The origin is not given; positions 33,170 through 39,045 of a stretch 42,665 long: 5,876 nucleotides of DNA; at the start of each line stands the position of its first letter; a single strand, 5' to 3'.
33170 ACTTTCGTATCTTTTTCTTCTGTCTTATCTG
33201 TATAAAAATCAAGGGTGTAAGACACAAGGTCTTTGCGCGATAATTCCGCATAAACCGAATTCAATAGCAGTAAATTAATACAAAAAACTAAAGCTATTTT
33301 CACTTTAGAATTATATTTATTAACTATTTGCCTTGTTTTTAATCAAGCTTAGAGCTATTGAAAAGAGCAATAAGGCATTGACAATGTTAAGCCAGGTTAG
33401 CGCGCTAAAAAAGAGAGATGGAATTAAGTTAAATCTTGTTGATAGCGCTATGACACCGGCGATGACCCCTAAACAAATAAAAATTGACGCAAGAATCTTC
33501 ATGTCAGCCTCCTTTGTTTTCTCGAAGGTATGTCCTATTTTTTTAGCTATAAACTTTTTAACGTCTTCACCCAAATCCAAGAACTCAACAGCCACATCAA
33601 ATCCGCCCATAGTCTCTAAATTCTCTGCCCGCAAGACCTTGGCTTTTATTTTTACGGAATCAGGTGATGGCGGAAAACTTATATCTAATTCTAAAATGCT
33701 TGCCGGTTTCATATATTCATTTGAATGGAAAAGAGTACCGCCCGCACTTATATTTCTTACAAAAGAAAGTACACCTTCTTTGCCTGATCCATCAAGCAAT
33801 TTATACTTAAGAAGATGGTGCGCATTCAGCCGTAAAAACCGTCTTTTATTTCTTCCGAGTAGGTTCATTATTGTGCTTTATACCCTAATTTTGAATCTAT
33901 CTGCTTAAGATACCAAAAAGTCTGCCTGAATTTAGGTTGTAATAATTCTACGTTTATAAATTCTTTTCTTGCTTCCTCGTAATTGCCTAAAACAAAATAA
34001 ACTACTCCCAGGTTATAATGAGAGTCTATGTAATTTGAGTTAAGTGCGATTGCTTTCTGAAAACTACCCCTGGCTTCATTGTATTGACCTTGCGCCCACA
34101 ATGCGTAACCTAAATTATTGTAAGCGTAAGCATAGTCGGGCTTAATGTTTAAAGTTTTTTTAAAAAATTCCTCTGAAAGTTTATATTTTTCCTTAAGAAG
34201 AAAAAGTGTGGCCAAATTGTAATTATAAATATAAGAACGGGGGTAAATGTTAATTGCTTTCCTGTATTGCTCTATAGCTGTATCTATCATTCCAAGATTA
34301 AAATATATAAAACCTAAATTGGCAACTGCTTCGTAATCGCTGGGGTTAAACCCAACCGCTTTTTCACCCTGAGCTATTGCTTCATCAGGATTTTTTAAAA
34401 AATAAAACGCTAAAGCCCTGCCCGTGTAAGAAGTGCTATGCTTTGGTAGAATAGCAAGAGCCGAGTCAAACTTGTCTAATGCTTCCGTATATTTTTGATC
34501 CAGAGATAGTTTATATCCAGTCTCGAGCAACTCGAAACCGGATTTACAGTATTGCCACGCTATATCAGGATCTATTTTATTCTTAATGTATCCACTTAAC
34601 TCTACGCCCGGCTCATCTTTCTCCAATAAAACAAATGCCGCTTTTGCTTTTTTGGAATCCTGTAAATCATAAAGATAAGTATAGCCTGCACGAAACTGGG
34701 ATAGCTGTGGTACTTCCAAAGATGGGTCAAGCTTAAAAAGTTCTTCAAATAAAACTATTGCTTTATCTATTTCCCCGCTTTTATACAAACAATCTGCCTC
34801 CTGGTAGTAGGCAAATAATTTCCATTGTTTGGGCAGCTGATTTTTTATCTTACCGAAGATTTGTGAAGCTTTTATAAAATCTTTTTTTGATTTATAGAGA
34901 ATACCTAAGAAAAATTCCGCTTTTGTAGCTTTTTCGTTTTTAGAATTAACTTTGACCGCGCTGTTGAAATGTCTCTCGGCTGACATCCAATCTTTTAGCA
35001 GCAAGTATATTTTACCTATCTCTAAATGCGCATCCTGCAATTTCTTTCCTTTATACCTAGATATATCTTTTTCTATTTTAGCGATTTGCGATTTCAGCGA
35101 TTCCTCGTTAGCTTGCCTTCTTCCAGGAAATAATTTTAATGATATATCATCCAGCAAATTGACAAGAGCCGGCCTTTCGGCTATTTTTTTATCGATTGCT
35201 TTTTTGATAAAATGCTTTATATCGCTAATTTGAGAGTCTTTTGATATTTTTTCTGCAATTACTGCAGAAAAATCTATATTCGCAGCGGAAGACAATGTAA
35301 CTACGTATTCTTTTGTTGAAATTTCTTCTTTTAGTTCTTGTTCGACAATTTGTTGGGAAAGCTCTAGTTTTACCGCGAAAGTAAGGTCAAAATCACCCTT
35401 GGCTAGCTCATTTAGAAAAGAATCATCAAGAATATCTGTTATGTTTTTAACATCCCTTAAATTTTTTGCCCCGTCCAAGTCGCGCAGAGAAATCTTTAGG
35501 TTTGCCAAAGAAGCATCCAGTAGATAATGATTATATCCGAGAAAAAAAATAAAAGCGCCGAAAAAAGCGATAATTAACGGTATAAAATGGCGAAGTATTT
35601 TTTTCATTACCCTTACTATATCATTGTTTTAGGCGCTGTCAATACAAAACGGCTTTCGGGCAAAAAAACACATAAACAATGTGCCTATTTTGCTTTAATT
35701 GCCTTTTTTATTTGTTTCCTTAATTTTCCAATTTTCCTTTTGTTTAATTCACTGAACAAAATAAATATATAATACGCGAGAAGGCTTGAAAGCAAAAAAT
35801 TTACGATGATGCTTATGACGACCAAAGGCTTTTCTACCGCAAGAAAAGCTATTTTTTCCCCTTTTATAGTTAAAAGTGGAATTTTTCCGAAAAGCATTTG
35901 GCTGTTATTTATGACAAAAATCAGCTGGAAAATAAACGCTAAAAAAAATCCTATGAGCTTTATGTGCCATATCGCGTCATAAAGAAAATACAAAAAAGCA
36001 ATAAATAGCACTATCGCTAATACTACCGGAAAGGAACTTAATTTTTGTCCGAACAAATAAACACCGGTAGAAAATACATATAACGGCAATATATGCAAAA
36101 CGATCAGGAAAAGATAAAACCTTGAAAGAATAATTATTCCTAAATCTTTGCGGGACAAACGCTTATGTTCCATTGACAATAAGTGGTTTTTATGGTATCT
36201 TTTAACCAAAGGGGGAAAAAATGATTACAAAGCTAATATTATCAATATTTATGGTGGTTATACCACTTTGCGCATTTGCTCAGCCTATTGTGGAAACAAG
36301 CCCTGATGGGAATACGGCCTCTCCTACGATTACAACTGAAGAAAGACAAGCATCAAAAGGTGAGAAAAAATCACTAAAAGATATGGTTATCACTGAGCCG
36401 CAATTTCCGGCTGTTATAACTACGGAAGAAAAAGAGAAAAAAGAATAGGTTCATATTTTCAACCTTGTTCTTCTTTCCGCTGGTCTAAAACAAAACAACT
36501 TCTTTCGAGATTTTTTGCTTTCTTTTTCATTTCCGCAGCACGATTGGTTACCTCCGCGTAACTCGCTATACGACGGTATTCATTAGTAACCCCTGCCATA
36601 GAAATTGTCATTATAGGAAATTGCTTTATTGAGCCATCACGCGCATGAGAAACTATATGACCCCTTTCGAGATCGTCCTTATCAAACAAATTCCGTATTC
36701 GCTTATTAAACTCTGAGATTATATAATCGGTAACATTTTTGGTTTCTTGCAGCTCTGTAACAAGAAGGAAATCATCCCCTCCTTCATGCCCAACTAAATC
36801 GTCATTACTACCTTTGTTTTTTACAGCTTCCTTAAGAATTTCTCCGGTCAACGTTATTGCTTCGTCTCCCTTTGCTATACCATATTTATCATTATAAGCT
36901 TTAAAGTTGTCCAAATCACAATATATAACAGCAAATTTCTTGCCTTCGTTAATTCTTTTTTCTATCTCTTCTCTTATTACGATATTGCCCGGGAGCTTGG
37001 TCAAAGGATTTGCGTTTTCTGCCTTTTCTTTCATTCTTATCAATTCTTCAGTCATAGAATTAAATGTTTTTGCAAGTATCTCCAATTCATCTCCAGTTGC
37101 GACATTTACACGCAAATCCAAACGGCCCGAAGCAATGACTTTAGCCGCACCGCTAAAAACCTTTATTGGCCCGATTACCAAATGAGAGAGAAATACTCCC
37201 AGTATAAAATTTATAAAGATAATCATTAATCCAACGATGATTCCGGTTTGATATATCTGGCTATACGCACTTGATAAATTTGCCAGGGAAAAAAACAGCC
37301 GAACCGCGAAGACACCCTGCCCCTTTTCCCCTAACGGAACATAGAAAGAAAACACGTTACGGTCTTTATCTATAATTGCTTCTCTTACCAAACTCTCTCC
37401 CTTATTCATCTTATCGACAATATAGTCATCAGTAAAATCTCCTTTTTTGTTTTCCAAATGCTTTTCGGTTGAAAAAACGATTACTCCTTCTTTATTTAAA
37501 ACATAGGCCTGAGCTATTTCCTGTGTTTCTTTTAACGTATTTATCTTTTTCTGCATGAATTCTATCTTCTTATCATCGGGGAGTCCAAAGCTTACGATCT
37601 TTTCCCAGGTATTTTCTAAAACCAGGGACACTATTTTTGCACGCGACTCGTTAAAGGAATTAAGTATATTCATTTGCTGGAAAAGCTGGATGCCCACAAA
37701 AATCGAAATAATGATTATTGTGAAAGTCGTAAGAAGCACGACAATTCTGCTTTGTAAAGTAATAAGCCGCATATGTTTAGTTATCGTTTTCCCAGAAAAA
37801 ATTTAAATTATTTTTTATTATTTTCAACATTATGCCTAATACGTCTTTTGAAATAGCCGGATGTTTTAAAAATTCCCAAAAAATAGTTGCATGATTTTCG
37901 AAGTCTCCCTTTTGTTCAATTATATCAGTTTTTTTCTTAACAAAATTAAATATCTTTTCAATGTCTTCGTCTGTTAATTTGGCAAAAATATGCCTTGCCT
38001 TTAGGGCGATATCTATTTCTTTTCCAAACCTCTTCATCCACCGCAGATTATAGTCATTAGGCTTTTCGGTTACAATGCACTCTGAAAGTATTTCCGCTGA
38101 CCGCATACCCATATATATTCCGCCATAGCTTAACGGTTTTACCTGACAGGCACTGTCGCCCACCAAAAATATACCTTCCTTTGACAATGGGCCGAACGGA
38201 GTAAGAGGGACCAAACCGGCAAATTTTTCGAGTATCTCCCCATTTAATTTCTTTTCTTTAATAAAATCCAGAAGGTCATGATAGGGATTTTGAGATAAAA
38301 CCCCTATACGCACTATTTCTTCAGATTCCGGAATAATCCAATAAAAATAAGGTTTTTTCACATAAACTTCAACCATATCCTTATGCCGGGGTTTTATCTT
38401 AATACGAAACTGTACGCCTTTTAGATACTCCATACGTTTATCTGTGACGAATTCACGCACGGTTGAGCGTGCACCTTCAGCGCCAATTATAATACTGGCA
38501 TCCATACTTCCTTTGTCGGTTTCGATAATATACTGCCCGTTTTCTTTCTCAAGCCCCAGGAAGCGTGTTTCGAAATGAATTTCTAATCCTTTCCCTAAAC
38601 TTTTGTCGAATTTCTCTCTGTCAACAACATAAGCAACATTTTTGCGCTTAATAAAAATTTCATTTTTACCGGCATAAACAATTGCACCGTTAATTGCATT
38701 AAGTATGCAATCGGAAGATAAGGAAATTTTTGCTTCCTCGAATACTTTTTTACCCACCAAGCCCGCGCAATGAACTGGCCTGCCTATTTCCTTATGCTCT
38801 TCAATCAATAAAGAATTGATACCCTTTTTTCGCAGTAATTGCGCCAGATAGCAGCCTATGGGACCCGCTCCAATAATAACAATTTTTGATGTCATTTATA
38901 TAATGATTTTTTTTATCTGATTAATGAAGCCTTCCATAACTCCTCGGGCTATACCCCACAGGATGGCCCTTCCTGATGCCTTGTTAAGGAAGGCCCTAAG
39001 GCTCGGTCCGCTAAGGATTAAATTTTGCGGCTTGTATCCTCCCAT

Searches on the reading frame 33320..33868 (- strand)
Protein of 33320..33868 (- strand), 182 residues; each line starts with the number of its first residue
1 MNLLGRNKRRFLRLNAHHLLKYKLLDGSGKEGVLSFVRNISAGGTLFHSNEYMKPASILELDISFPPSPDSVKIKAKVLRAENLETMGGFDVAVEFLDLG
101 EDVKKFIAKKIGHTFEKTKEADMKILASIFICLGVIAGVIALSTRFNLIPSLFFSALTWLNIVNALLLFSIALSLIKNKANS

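Call 75: search_protein_families(library=pfam, proteins=[window:33320-33868:-], max_evalue=0.00001)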
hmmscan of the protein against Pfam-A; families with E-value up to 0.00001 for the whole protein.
window:33320-33868:- (182 aa): 1 family
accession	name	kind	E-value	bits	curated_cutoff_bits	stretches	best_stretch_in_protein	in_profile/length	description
PF07238.19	PilZ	-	1.3e-08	35.5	22.5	1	7-105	1-94/102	PilZ domain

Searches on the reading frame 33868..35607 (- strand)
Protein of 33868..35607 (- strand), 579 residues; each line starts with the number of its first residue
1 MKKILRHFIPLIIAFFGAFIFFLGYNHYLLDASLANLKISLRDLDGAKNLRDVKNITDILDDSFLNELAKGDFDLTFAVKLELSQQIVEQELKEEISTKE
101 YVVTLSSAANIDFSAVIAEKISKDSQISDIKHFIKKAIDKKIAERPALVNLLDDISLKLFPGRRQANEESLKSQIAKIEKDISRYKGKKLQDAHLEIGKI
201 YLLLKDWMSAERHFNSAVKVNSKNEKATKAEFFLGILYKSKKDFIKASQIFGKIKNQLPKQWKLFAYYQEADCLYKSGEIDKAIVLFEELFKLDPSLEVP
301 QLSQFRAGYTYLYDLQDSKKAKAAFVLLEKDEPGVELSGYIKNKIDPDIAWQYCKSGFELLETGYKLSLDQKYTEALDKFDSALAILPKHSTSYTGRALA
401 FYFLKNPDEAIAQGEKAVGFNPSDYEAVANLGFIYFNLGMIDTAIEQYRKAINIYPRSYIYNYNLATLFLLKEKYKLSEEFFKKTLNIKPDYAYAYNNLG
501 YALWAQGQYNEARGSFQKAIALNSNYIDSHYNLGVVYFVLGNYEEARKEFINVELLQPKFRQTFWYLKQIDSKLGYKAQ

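Call 75: search_protein_families(library=pfam, proteins=[window:33868-35607:-], max_evalue=0.00001)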
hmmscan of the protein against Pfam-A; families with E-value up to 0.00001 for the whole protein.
window:33868-35607:- (579 aa): 18 families
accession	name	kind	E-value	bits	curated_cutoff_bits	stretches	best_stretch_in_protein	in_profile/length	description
PF00515.34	TPR_1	-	3.1e-41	138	27.8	2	493-526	1-34/34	Tetratricopeptide repeat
PF07719.23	TPR_2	-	4.1e-39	129.9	27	1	493-525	1-33/34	Tetratricopeptide repeat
PF13424.12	TPR_12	-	9e-30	103.1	30.1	1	462-522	7-74/77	Tetratricopeptide repeat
PF13414.12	TPR_11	-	6.2e-28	96.7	26.8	1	505-541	6-42/42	TPR repeat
PF13181.12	TPR_8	-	2.5e-27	93.1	25.7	0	426-456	2-32/34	Tetratricopeptide repeat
PF13431.12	TPR_17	-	2.2e-24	84.1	24.4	1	516-547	2-33/34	Tetratricopeptide repeat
PF14559.12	TPR_19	-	5.1e-24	84.8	25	1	503-559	1-57/68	Tetratricopeptide repeat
PF13432.12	TPR_16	-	5.2e-23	81.6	32.7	1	498-552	2-55/65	Tetratricopeptide repeat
PF13174.12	TPR_6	-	5.1e-20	71.1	26.3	0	430-458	5-33/33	Tetratricopeptide repeat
PF13428.12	TPR_14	-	7.1e-20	69.9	23.5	0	428-467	4-43/44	Tetratricopeptide repeat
PF13374.12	TPR_10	-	1.6e-13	50.6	27.5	1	493-522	2-31/42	Tetratricopeptide repeat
PF12895.13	ANAPC3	-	6.3e-11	42.8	27.2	0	484-549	14-78/82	Anaphase-promoting complex, cyclosome, subunit 3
PF23914.1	TPR_CcmH_CycH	-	6.4e-08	33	42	0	422-521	47-149/158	Cytochrome c-type biogenesis protein H TPR domain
PF13371.12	TPR_9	-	6.9e-08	32.8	35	0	420-457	24-61/73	Tetratricopeptide repeat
PF13176.12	TPR_7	-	9.7e-08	32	27.9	0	495-522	1-28/36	Tetratricopeptide repeat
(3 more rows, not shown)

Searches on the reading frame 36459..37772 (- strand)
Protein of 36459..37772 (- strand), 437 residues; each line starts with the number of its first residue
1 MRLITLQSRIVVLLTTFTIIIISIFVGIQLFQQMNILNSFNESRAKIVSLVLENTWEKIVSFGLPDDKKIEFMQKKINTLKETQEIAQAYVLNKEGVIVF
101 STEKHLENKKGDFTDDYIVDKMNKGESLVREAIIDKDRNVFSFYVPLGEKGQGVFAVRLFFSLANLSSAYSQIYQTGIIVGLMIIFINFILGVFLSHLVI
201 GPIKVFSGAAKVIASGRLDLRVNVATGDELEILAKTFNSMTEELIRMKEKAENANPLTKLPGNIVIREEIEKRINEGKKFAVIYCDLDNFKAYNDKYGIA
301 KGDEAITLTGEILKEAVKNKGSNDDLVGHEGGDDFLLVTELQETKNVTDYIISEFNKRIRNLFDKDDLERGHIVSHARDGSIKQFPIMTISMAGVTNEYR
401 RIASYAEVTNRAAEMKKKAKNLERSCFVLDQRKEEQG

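Call 75: search_protein_families(library=pfam, proteins=[window:36459-37772:-], max_evalue=0.00001)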
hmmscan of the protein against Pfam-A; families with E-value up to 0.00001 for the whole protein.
window:36459-37772:- (437 aa): 2 families
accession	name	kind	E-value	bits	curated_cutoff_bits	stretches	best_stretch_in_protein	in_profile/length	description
PF00990.26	GGDEF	-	2.9e-16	60.1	23.8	1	256-353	5-105/161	Diguanylate cyclase, GGDEF domain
PF00672.30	HAMP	-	7.2e-11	42.7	25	1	194-244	1-51/53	HAMP domain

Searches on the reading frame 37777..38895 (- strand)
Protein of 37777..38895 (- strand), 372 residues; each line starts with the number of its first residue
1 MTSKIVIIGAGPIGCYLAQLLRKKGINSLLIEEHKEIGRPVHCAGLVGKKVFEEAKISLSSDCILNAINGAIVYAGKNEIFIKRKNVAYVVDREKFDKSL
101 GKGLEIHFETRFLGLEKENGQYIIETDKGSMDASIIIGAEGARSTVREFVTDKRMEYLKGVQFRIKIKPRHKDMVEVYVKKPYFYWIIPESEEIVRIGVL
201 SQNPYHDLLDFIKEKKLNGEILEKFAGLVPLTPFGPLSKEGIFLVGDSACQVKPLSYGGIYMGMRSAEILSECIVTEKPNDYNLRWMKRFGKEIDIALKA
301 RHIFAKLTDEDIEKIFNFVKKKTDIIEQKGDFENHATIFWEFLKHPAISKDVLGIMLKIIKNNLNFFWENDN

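Call 75: search_protein_families(library=pfam, proteins=[window:37777-38895:-], max_evalue=0.00001)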
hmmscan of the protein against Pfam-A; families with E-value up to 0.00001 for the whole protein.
window:37777-38895:- (372 aa): 6 families
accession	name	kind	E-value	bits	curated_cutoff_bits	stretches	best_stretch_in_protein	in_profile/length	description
PF01494.25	FAD_binding_3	-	1.6e-12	47.8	22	1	4-36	3-35/349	FAD binding domain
PF13738.12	Pyr_redox_3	-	3.8e-08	33.4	30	1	6-142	1-134/305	Pyridine nucleotide-disulphide oxidoreductase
PF01266.30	DAO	-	1.7e-07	31.5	27.9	0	4-38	1-35/353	FAD dependent oxidoreductase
PF03486.20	HI0933_like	-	4e-07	30.2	50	0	4-45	2-43/244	HI0933-like protein Rossmann domain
PF13450.12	NAD_binding_8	-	3.9e-06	27.5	21.9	1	7-38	1-32/68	NAD(P)-binding Rossmann-like domain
PF07992.20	Pyr_redox_2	-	8.3e-06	25.9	26.1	0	4-143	2-110/291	Pyridine nucleotide-disulphide oxidoreductase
